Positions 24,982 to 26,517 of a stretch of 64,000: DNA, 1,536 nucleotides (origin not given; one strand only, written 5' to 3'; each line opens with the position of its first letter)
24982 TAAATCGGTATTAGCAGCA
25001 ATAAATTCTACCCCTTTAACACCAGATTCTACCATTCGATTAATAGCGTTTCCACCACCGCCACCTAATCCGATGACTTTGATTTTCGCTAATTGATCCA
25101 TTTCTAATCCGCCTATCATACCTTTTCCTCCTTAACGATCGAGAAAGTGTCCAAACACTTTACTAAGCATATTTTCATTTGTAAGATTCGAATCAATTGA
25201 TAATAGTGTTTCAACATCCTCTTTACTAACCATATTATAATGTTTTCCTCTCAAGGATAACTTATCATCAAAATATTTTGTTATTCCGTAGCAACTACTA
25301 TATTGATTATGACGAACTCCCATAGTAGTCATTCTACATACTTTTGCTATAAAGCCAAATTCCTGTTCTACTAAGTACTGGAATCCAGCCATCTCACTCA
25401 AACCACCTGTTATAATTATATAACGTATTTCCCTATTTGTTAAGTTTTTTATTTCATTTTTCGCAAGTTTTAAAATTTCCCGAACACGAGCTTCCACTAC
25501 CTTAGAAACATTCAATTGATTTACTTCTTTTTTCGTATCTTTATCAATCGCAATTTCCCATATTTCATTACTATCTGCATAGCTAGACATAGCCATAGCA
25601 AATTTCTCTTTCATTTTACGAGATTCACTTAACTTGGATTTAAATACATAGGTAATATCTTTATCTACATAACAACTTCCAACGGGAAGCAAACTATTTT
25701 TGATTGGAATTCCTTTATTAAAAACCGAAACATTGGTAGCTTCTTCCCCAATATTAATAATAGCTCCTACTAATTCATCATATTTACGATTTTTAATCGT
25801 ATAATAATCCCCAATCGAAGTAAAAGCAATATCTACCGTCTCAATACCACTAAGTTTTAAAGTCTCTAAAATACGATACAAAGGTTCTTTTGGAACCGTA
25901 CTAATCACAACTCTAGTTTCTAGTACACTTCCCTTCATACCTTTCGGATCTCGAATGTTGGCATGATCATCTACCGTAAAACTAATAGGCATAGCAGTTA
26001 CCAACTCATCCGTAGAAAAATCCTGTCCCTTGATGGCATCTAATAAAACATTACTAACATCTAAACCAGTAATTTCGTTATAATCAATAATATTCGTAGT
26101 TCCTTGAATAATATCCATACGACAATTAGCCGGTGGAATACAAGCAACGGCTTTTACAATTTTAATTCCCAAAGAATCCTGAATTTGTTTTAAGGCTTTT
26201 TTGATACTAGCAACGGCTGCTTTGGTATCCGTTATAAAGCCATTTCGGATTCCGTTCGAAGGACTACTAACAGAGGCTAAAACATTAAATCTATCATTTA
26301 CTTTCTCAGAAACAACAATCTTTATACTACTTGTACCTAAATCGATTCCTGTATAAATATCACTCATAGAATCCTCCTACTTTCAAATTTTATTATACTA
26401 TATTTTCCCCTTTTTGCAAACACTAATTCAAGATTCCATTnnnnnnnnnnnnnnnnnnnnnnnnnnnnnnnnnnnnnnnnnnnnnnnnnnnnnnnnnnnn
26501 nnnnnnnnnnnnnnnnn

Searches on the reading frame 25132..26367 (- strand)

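Call 79: search_protein_families(library=pfam, proteins=[window:25132-26367:-], max_evalue=0.00001)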
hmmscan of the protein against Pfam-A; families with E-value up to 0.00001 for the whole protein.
window:25132-26367:- (411 aa): 3 families
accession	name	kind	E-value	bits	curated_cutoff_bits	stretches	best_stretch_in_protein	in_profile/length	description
PF14450.12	FtsA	-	6.4e-22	78.7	31.8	1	202-361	1-127/127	Cell division protein FtsA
PF02491.25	SHS2_FTSA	-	1.6e-10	41.6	25.4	1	87-155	9-77/79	SHS2 domain inserted in FTSA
PF11104.14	PilM_2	-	1.7e-06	27.7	27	0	7-88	1-80/340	Type IV pilus assembly protein PilM;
